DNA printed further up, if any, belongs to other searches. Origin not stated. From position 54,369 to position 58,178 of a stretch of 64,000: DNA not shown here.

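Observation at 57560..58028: Soluble QueD/PTPS-fold domain fused to the N-terminus of a 1000-aa membrane protein; zinc histidines are kept and the catalytic Cys is lost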

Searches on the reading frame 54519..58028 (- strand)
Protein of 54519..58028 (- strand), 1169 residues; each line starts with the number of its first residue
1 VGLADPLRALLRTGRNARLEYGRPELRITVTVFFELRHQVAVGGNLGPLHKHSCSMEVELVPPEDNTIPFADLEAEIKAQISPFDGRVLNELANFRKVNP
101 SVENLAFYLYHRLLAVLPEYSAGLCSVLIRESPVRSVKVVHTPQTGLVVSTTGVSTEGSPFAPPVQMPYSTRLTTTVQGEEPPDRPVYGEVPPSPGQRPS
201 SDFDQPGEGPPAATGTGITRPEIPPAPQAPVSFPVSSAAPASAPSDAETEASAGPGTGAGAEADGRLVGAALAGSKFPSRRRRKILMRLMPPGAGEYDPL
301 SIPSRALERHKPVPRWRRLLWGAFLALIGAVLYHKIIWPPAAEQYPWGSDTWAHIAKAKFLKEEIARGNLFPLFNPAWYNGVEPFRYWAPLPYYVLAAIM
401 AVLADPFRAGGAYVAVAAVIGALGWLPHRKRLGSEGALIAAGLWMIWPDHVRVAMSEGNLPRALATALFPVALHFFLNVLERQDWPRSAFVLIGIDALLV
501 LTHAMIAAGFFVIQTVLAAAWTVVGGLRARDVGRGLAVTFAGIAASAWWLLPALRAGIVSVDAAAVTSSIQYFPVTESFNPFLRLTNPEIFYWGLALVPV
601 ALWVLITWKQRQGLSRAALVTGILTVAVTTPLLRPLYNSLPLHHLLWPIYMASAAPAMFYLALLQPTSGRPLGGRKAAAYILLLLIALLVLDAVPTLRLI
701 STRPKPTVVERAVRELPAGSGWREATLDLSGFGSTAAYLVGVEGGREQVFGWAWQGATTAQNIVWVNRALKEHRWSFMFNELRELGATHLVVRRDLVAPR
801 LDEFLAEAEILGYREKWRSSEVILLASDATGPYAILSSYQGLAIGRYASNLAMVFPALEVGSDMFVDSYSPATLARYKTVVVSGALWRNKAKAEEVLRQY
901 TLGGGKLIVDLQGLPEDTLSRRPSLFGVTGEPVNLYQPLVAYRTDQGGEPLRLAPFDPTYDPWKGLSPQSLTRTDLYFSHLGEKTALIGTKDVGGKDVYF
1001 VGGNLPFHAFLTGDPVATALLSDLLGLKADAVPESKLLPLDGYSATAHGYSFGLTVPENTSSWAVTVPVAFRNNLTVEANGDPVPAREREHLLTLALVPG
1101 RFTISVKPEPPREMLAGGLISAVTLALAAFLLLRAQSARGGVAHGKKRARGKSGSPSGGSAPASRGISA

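Call 3: search_protein_families(library=pfam, proteins=[window:54519-58028:-], max_evalue=10)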
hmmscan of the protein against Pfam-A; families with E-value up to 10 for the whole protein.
window:54519-58028:- (1169 aa): 3 families
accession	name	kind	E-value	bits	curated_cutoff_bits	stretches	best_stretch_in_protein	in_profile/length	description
PF10131.15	PTPS_related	-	3.3e-127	426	26.4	1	385-1008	1-621/621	6-pyruvoyl-tetrahydropterin synthase related domain; membrane protein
PF01242.24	PTPS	-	3.2e-12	46.9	22.4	1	28-138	2-117/121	6-pyruvoyl tetrahydropterin synthase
PF15845.10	NICE-1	-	0.01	17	27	1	237-284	12-60/89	Cysteine-rich C-terminal 1 family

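Call 4: search_protein_families(library=ncbifam, proteins=[window:54519-58028:-], max_evalue=10)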
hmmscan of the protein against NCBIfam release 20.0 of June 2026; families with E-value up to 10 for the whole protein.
window:54519-58028:- (1169 aa): 3 families
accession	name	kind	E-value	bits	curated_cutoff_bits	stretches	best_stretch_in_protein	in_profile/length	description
TIGR03112.1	6_pyr_pter_rel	hypoth_equivalog_domain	1.7e-15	57.3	69.35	1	33-137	6-110/113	6-pyruvoyl tetrahydropterin synthase-related domain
TIGR03367.1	queuosine_QueD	equivalog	6.1e-05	23.4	89.25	1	28-113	2-90/92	6-carboxytetrahydropterin synthase QueD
NF000259.2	blaNDM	exception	0.099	11.8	580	1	722-769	59-108/270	NDM family subclass B1 metallo-beta-lactamase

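Call 13: find_homologous_proteins(query=window:54519-58028:-, max_evalue=0.00001)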
Query window:54519-58028:- (1169 aa): 52 proteins with E <= 0.00001 among 8000 candidates.
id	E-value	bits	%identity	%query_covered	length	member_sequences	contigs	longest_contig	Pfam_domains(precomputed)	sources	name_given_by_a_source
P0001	0.0e+0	2503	100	95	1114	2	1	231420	PF10131.16,PF01242.25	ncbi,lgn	-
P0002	0.0e+0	1952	74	98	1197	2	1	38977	PF10131.16,PF01242.25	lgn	-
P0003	0.0e+0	1169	50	95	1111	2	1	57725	PF10131.16,PF01242.25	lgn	-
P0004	0.0e+0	1024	46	97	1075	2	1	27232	PF10131.16,PF01242.25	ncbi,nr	ncbi:MAG: 6-pyruvoyl-tetrahydropterin synthase-related protein [Firmicutes bacterium]|nr:6-pyruvoyl-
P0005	2.7e-273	928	42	96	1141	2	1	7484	PF10131.16,PF01242.25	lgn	-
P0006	1.2e-272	926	46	70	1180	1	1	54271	PF10131.16,PF01242.25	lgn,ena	-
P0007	8.9e-272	923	42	95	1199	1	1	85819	PF10131.16,PF01242.25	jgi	jgi:uncharacterized membrane protein/6-pyruvoyl-tetrahydropterin synthase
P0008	4.6e-269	914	45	70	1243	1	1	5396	PF10131.16,PF01242.25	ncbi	-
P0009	9.4e-264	896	41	97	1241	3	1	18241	PF10131.16,PF01242.25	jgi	jgi:uncharacterized membrane protein/6-pyruvoyl-tetrahydropterin synthase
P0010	1.3e-229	783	45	71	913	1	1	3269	PF10131.16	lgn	-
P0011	1.0e-188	648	41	69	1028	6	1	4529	PF10131.16,PF01242.25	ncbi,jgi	-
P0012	5.2e-188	646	40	70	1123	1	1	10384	PF10131.16,PF01242.25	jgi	jgi:6-pyruvoyl tetrahydropterin synthase-like protein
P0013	8.2e-188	645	38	71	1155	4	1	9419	PF10131.16,PF01242.25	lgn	-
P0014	3.4e-187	643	36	76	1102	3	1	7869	PF10131.16,PF01242.25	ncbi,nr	ncbi:MAG: 6-pyruvoyl-tetrahydropterin synthase-related protein [Firmicutes bacterium]|nr:6-pyruvoyl-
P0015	1.9e-185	637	37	71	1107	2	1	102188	PF10131.16,PF01242.25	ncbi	ncbi:MAG: 6-pyruvoyl-tetrahydropterin synthase-related protein [Bacillota bacterium]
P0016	7.8e-185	635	35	77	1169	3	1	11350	PF10131.16,PF25243.2,PF01242.25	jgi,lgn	-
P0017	9.1e-185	635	37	70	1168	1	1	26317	PF10131.16,PF01242.25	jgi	-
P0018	5.1e-184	632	40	71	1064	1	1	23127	PF10131.16,PF01242.25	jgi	-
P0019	6.0e-184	632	36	71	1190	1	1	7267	PF10131.16,PF01242.25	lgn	-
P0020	4.6e-183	629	37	69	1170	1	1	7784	PF10131.16,PF01242.25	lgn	-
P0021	1.2e-182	628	37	71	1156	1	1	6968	PF10131.16,PF01242.25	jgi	-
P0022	3.9e-182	626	39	70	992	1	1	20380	PF10131.16,PF01242.25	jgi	jgi:uncharacterized membrane protein/6-pyruvoyl-tetrahydropterin synthase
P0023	7.0e-182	625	38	67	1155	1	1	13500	PF10131.16,PF01242.25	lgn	-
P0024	1.8e-181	624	38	67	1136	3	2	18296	PF10131.16,PF01242.25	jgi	-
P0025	3.0e-180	620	38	68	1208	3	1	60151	PF10131.16,PF01242.25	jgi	-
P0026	1.7e-178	614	39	69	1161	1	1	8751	PF10131.16,PF01242.25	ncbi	-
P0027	5.0e-178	613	38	67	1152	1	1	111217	PF10131.16,PF01242.25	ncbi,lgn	ncbi:MAG: 6-pyruvoyl-tetrahydropterin synthase-related protein [Bacillota bacterium]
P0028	1.7e-177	611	37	69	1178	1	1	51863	PF10131.16,PF01242.25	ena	-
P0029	8.1e-177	609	35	76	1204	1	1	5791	PF10131.16,PF01242.25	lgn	-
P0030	1.2e-176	608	39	71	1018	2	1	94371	PF10131.16,PF01242.25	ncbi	ncbi:MAG: 6-pyruvoyl-tetrahydropterin synthase-related protein [bacterium]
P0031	6.0e-176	606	38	67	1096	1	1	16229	PF10131.16,PF01242.25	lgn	-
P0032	2.6e-175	604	39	67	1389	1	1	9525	PF10131.16,PF01242.25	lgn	-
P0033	2.1e-171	591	37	69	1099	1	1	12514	PF10131.16,PF01242.25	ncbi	-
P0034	6.2e-171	589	39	67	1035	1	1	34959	PF10131.16,PF01242.25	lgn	-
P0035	2.9e-169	583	31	93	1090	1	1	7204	PF10131.16,PF01242.25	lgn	-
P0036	6.2e-166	572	31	95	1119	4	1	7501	PF10131.16,PF01242.25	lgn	-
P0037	3.2e-165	570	30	96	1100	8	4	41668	PF10131.16,PF01242.25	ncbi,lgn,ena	-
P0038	2.5e-144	501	42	52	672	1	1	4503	PF10131.16,PF01242.25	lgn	-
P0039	5.0e-143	497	38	57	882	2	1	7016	PF10131.16,PF01242.25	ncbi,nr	ncbi:MAG: 6-pyruvoyl-tetrahydropterin synthase-related protein [Syntrophomonadaceae bacterium]|nr:6-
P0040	9.4e-138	479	37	68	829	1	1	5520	PF10131.16,PF09586.17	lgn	-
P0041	2.9e-130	454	34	70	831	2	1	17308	PF10131.16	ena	-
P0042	9.2e-124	433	33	60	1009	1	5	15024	PF10131.16,PF01242.25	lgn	-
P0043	7.7e-120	420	36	65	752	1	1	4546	PF10131.16,PF01242.25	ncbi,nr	ncbi:MAG TPA: hypothetical protein GX513_12165, partial [Firmicutes bacterium]|nr:hypothetical prote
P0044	2.9e-117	411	28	86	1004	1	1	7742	PF10131.16,PF01242.25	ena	-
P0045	7.4e-116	407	34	66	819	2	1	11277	PF10131.16,PF09586.17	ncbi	-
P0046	4.9e-111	391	27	86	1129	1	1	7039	PF10131.16,PF01242.25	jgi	-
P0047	1.4e-109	386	35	60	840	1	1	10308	PF10131.16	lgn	-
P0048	2.1e-106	375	30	64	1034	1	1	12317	PF10131.16,PF01242.25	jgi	jgi:6-pyruvoyl tetrahydropterin synthase-like protein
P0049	7.7e-104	367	32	64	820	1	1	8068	PF10131.16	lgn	-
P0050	8.0e-104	367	31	62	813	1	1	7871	PF10131.16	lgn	-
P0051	1.2e-99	353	30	59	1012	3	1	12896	PF10131.16,PF01242.25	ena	-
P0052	1.3e-97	346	32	59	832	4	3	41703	PF10131.16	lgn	-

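Call 30: find_encoding_contigs(protein=P0001, flank=10000, max_places=2)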
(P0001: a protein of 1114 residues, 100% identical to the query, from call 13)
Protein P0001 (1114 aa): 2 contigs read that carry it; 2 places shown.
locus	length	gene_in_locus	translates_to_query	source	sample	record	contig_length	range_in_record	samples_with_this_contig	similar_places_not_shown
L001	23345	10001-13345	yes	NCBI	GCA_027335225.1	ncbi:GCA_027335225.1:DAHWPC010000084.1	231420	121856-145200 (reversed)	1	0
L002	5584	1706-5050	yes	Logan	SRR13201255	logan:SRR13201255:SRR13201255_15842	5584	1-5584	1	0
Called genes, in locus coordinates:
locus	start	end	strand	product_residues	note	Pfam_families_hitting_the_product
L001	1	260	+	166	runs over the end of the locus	PF00741:Gas_vesicle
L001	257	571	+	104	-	PF05121:GvpK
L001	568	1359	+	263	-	PF06386:GvpL_GvpF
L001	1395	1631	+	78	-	PF00741:Gas_vesicle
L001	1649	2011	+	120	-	-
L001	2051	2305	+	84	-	PF05800:GvpO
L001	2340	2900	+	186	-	-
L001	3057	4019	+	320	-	-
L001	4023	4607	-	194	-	PF20730:YetF_N (weak), PF04239:DUF421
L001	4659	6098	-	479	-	PF04389:Peptidase_M28, PF01546:Peptidase_M20 (weak)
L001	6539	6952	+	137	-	PF01850:PIN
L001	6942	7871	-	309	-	PF01370:Epimerase, PF13460:NAD_binding_10 (weak), PF08338:DUF1731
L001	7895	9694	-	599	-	PF08439:Peptidase_M3_N, PF01432:Peptidase_M3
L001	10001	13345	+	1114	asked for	PF01242:PTPS, PF10131:PTPS_related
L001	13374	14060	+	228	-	-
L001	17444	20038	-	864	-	PF10131:PTPS_related, PF09586:YfhO (weak)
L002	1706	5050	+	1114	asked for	PF01242:PTPS, PF10131:PTPS_related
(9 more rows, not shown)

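Call 31: find_encoding_contigs(protein=P0003, flank=10000, max_places=2)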
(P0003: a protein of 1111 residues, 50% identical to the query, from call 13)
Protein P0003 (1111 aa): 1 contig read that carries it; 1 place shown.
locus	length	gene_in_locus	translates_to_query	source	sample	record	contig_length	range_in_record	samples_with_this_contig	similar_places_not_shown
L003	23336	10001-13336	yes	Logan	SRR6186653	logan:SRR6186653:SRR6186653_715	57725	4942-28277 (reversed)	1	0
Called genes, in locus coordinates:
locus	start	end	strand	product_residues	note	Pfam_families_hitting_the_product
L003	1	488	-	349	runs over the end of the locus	PF00676:E1_dh, PF02775:TPP_enzyme_C (weak), PF13292:DXP_synthase_N (weak)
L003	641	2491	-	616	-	PF02730:AFOR_N, PF01314:AFOR_C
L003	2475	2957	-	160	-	PF01989:AcnX_swivel_put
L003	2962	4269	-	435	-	PF04412:AcnX, PF28403:AcnX_2nd, PF28406:AcnX_3rd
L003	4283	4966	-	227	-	PF00106:adh_short, PF08659:KR, PF13561:adh_short_C2, PF23441:SDR (weak)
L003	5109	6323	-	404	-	PF00266:Aminotran_5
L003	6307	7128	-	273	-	PF09339:HTH_IclR, PF01614:IclR_C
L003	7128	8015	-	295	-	PF00701:DHDPS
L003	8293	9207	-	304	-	PF00701:DHDPS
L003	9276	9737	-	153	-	PF09719:C_GCAxxG_C_C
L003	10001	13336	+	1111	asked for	PF01242:PTPS, PF10131:PTPS_related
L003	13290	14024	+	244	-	-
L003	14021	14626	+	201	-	PF09721:Exosortase_EpsH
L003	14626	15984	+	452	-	PF13506:Glyco_transf_21 (faint), PF00535:Glycos_transf_2, PF13641:Glyco_tranf_2_3, PF01644:Chitin_synth_1 (weak), PF03142:Chitin_synth_2 (weak), PF13632:Glyco_trans_2_3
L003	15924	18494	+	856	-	PF10131:PTPS_related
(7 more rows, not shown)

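Call 35: find_related_loci(query=A1, collection=genome_contigs, flank=10000)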
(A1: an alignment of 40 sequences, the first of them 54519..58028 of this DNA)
Query A1 (1169 aa) in genome_contigs; peptide patterns used: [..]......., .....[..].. (x = any residue, [..] = any of these).
130 stretches matched a pattern; 91 encode a relative of the query (tblastn E <= 1e-3); the best 80 are kept; 80 distinct loci.
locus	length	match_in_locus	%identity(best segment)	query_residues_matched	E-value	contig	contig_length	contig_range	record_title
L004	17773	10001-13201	56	23-1158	0e+0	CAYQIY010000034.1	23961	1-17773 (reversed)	MAG TPA_asm: uncultured Pseudomonadota bacterium isolate SRP241326_co3_322 genome assembly, contig: NODE_2953_length_239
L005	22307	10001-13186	46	24-1153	0e+0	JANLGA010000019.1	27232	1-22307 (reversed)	MAG: Bacillota bacterium isolate A05DMB27 NODE_19_length_27232_cov_3.298193, whole genome shotgun sequence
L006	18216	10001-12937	40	20-1106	4e-173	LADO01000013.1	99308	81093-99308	MAG: Peptococcaceae bacterium BRH_c4b BRHa_1004684, whole genome shotgun sequence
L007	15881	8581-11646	37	28-1144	3e-171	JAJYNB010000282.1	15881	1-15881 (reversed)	MAG: Bacillota bacterium isolate DBS2-4.bin25 NODE_6568_length_15881_cov_1.29561, whole genome shotgun sequence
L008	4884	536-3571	36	28-1152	1e-173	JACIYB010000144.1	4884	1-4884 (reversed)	MAG: Syntrophomonadaceae bacterium isolate MAG-67 Syntrophomonadaceae_O3_bin28_Scaffold_144, whole genome shotgun sequen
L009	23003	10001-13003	37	28-1133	6e-164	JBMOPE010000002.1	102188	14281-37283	MAG: Bacillota bacterium isolate Betzabe_MAG120 MAG120_2, whole genome shotgun sequence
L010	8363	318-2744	36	317-1133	6e-159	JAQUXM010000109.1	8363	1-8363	MAG: Syntrophomonadaceae bacterium isolate STD2_213 NODE_34682_length_8363_cov_8.779747_Sandtown_D2, whole genome shotgu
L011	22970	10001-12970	37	28-1127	5e-158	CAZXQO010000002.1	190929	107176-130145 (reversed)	MAG TPA_asm: uncultured Peptococcaceae bacterium isolate binchicken_co178_152 genome assembly, contig: NODE_127_length_1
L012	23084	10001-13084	36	4-1139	8e-157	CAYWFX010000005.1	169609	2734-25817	MAG TPA_asm: uncultured Syntrophomonas sp. isolate SRP302447_co4_189 genome assembly, contig: NODE_302_length_169609_cov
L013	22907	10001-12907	37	28-1106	1e-156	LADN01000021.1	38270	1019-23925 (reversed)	MAG: Peptococcaceae bacterium BRH_c4a BRHa_1004898, whole genome shotgun sequence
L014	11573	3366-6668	30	15-1157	2e-156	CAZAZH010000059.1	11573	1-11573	MAG TPA_asm: uncultured Syntrophomonas sp. isolate binchicken_co45_545 genome assembly, contig: NODE_10246_length_11573_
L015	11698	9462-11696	42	345-1070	3e-156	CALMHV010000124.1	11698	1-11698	MAG TPA_asm: uncultured Firmicutes bacterium isolate ERR2868533_bin.32_CONCOCT_v1.1_MAG genome assembly, contig: ERZ8411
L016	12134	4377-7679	30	15-1157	2e-156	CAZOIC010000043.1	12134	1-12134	MAG TPA_asm: uncultured Syntrophomonas sp. isolate binchicken_co39_462 genome assembly, contig: NODE_12494_length_12134_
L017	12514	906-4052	37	15-1107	8e-156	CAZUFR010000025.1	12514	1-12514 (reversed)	MAG TPA_asm: uncultured Syntrophomonas sp. isolate binchicken_co157_388 genome assembly, contig: NODE_12175_length_12514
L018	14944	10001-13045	41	20-1132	2e-155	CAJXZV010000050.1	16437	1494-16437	MAG TPA_asm: uncultured Eubacteriales bacterium isolate SRR1628696_bin.3_MetaBAT_v2.12.1_MAG genome assembly, contig: NO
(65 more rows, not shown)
